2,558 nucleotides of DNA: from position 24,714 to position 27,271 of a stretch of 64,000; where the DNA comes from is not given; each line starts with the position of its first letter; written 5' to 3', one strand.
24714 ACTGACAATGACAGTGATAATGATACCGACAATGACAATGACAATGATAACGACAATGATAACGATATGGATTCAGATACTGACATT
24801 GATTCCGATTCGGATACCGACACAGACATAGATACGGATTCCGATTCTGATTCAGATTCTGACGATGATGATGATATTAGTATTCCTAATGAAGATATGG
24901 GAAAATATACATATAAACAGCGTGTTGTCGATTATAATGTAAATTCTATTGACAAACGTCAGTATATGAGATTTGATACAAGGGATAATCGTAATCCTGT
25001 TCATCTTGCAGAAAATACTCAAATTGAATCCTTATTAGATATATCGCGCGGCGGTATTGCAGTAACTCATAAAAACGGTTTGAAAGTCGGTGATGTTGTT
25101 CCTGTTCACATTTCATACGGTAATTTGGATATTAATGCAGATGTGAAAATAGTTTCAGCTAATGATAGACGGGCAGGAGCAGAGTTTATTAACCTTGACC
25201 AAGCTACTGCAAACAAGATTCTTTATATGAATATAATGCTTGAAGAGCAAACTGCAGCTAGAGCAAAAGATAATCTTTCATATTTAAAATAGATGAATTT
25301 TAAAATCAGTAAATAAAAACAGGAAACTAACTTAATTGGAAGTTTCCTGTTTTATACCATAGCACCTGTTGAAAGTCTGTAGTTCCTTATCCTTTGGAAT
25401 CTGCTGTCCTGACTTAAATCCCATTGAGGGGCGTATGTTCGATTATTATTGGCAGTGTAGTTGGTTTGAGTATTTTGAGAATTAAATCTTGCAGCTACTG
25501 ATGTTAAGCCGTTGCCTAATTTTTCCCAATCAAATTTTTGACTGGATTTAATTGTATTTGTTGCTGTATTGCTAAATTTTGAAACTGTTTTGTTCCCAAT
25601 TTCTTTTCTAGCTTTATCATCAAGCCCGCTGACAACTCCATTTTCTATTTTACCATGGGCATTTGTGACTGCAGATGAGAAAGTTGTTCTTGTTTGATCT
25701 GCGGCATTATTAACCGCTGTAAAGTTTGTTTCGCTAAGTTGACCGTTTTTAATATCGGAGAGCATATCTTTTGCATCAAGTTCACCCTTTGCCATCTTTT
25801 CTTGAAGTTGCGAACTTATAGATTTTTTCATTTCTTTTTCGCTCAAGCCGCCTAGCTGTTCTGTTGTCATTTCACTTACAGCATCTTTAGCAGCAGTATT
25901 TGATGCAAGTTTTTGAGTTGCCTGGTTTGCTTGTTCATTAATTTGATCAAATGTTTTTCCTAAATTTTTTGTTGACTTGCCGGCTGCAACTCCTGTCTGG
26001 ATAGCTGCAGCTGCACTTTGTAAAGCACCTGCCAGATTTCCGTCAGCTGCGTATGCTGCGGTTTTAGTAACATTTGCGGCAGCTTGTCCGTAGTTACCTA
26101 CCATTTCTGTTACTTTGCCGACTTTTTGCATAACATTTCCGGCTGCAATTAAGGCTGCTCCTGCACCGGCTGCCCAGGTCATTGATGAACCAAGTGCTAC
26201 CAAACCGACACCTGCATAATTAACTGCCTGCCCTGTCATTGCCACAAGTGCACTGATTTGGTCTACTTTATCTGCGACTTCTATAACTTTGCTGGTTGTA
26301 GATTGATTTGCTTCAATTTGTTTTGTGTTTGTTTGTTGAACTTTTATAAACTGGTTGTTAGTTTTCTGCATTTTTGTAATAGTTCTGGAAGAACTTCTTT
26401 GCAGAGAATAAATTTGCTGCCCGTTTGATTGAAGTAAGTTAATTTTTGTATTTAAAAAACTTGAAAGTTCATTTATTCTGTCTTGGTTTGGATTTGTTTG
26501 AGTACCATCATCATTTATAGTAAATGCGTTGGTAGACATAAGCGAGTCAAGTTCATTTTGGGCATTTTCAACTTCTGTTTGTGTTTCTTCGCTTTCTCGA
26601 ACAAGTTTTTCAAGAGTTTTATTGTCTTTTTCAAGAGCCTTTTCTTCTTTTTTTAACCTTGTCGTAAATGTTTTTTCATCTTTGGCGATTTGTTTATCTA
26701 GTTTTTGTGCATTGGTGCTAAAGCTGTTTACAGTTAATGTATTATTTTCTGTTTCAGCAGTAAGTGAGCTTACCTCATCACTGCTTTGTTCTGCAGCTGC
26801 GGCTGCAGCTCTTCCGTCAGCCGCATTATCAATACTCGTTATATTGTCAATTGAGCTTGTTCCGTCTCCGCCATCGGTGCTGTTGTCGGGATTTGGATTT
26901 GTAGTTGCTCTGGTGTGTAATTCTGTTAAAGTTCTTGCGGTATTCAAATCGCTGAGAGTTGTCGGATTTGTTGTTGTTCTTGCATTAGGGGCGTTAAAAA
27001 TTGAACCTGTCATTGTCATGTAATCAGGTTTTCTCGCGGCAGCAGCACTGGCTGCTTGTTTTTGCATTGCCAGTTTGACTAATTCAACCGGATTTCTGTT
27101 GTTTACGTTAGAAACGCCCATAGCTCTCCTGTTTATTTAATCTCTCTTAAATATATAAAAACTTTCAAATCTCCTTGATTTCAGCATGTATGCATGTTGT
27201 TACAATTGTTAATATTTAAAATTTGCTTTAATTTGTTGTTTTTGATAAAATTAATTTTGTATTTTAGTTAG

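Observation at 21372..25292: Secreted-type TPS-domain giant protein ends in a cytoplasmic-type PilZ c-di-GMP receptor domain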

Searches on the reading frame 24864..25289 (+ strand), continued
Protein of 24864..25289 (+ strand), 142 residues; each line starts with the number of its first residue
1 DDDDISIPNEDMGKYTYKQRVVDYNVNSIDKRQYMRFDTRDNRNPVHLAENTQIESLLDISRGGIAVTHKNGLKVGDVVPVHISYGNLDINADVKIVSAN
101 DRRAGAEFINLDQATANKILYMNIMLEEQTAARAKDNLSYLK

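Call 91: find_homologous_proteins(query=L094:7784-9832:-, max_evalue=1e-10)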
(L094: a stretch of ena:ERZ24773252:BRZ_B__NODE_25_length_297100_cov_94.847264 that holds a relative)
Query L094:7784-9832:- (683 aa): 603 proteins with E <= 1e-10 among 8000 candidates; the best 120 are listed.
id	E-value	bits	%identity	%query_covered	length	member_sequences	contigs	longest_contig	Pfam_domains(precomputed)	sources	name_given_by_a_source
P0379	0.0e+0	1421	92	100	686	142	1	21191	PF08479.17,PF03865.20,PF01103.30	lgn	-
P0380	0.0e+0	1150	73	99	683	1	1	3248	PF08479.17,PF03865.20,PF01103.30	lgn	-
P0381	0.0e+0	1085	69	99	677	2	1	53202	PF08479.17,PF07244.21,PF03865.20,PF01103.30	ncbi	-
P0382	0.0e+0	1084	70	99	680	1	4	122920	PF08479.17,PF07244.21,PF03865.20,PF01103.30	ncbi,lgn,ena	-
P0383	0.0e+0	1060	68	98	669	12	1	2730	PF08479.17,PF03865.20,PF01103.30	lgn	-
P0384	0.0e+0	1058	67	96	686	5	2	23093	PF08479.17,PF03865.20,PF01103.30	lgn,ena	-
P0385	0.0e+0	1054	66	99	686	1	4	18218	PF08479.17,PF03865.20,PF01103.30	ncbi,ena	-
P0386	0.0e+0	1052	67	99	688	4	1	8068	PF08479.17,PF03865.20,PF01103.30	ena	-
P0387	0.0e+0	1051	66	99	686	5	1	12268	PF08479.17,PF03865.20,PF01103.30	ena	-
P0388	0.0e+0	1050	67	99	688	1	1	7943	PF08479.17,PF03865.20,PF01103.30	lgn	-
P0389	0.0e+0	1049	67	99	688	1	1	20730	PF08479.17,PF03865.20,PF01103.30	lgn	-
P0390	0.0e+0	1049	66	99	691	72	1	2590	PF08479.17,PF03865.20,PF01103.30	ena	-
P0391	0.0e+0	1049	67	99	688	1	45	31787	PF08479.17,PF03865.20,PF01103.30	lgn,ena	-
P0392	0.0e+0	1049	67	99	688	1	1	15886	PF08479.17,PF03865.20,PF01103.30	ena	-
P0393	0.0e+0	1040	67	96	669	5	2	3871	PF08479.17,PF03865.20,PF01103.30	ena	-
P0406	0.0e+0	1027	65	99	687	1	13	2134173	PF08479.17,PF07244.21,PF03865.20,PF01103.30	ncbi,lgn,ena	-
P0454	4.8e-200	684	57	79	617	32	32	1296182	PF08479.17,PF07244.21,PF03865.20,PF01103.30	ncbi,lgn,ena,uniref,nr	ncbi:TPA: ShlB/FhaC/HecB family hemolysin secretion/activation protein [Candidatus Scatousia excreme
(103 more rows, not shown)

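Call 92: find_encoding_contigs(protein=P0454, flank=10000, max_places=3)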
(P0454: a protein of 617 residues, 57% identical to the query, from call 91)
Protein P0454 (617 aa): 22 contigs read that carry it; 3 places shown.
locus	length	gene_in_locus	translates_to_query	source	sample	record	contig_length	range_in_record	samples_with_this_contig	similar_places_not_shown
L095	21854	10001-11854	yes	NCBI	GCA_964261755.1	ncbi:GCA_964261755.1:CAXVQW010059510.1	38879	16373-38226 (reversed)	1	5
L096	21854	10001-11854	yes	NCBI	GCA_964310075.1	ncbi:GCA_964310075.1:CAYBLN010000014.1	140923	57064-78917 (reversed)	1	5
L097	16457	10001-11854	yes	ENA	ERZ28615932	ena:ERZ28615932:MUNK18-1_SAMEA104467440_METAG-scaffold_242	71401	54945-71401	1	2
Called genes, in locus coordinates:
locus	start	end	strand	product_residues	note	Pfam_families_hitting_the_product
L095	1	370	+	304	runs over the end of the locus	-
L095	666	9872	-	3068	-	-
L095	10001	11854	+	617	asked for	PF07244:POTRA (faint), PF08479:POTRA_2, PF03865:ShlB, PF01103:Omp85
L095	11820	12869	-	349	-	-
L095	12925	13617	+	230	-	PF04973:NMN_transporter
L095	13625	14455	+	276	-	PF02811:PHP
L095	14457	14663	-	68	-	-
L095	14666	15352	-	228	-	PF00520:Ion_trans, PF07885:Ion_trans_2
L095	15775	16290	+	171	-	PF02577:BFN_dom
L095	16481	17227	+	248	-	PF20318:DUF6613 (faint)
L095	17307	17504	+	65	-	-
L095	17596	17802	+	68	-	-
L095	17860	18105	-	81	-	PF01479:S4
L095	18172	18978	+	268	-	PF00149:Metallophos, PF12850:Metallophos_2 (faint)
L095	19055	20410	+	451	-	PF01595:CNNM, PF00571:CBS (weak), PF03471:CorC_HlyC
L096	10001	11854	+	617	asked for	PF07244:POTRA (faint), PF08479:POTRA_2, PF03865:ShlB, PF01103:Omp85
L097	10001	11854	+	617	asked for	PF07244:POTRA (faint), PF08479:POTRA_2, PF03865:ShlB, PF01103:Omp85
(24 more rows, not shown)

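Call 95: list_cluster_members(proteins=[P0454, P0406, P0382])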
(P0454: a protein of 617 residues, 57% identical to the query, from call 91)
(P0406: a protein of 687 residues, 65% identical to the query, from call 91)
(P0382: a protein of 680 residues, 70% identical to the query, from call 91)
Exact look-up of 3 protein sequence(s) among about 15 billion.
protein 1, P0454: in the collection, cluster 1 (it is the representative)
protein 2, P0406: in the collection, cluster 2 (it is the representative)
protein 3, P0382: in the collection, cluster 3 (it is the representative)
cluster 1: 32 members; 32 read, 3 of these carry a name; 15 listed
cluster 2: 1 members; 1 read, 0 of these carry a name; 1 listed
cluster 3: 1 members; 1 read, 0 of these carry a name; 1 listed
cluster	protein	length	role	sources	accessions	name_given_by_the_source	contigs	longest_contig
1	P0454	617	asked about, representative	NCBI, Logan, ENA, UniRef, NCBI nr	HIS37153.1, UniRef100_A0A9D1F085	TPA: ShlB/FhaC/HecB family hemolysin secretion/activation protein [Candidatus Scatousia ... | ShlB/FhaC/HecB family hemolysin secretion/activation protein n=1 Tax=Candidatus Scatousia ... | ShlB/FhaC/HecB family hemolysin secretion/activation protein [Candidatus Scatousia ...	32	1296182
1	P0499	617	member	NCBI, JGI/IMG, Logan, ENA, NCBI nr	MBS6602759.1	MAG: ShlB/FhaC/HecB family hemolysin secretion/activation protein [Brachyspira sp.] | ShlB/FhaC/HecB family hemolysin secretion/activation protein [Brachyspira sp.]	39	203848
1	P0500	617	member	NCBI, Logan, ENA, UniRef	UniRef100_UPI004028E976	ShlB/FhaC/HecB family hemolysin secretion/activation protein n=1 Tax=Candidatus Scatousia ...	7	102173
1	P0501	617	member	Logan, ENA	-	-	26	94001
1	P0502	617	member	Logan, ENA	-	-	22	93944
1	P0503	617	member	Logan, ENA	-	-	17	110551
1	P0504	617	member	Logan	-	-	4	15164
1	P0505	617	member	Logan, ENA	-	-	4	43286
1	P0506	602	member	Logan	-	-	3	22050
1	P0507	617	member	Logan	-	-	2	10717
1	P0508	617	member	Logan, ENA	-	-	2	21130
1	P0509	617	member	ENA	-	-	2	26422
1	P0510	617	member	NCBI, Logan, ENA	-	-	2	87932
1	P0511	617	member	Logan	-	-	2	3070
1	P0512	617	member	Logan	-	-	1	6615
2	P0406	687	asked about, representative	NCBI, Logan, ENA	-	-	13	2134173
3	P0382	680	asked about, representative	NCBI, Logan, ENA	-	-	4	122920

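Call 96: find_encoding_contigs(protein=P0153, flank=5000, max_places=2)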
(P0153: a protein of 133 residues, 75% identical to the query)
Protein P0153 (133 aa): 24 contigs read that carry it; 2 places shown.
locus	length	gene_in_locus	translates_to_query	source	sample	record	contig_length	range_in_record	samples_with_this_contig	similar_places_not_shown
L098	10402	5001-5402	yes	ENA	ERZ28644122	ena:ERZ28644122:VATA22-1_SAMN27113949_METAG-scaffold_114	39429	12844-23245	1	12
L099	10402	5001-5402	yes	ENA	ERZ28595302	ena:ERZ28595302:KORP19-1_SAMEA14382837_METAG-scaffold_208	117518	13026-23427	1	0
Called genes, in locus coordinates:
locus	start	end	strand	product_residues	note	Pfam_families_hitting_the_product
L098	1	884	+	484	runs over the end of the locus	PF01943:Polysacc_synt, PF13440:Polysacc_synt_3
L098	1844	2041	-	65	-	-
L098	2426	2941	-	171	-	-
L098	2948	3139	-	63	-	-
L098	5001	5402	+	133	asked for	PF07238:PilZ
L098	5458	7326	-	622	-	-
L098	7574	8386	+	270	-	PF00106:adh_short, PF23441:SDR (weak), PF13561:adh_short_C2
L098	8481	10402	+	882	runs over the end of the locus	PF00133:tRNA-synt_1, PF01406:tRNA-synt_1e (faint), PF09334:tRNA-synt_1g, PF13603:tRNA-synt_1_2, PF09334:tRNA-synt_1g, PF00133:tRNA-synt_1, PF08264:Anticodon_1, PF10458:Val_tRNA-synt_C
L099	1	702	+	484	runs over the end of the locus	PF01943:Polysacc_synt, PF13440:Polysacc_synt_3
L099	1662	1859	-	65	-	-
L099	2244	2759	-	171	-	-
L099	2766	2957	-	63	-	-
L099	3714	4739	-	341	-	-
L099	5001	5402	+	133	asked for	PF07238:PilZ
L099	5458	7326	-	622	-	-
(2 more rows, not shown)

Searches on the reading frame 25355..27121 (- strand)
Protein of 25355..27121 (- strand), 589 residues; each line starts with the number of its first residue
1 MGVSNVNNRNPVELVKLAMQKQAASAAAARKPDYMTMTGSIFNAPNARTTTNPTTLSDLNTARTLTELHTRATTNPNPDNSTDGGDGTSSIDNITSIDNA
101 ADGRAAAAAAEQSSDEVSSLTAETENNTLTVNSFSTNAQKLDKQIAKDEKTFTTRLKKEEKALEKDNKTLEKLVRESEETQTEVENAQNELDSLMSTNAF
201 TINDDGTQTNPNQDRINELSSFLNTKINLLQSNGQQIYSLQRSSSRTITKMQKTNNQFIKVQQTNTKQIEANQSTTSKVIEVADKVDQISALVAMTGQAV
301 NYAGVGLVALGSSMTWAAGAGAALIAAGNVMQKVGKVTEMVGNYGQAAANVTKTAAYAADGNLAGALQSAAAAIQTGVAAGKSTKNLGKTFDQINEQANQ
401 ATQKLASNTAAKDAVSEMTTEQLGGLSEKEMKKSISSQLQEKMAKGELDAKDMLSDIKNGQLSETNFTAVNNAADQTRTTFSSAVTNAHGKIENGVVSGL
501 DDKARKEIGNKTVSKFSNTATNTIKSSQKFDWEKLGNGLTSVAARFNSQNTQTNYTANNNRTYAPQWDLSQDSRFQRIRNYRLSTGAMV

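Call 9: search_protein_families(library=pfam, proteins=[window:25355-27121:-], max_evalue=0.001)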
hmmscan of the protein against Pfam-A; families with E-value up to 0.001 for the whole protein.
window:25355-27121:- (589 aa): 0 families

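Call 12: search_protein_families(library=ncbifam, proteins=[window:25355-27121:-], max_evalue=1)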
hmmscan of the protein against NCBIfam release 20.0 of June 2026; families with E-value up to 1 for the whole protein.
window:25355-27121:- (589 aa): 2 families
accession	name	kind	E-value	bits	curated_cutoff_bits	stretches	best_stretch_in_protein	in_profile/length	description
NF040953.1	Arch_udg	equivalog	0.049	13.1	250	1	209-274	89-152/184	type-4 uracil-DNA glycosylase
TIGR02169.1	SMC_prok_A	equivalog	0.53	7.9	729.4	1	110-284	311-487/1165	chromosome segregation protein SMC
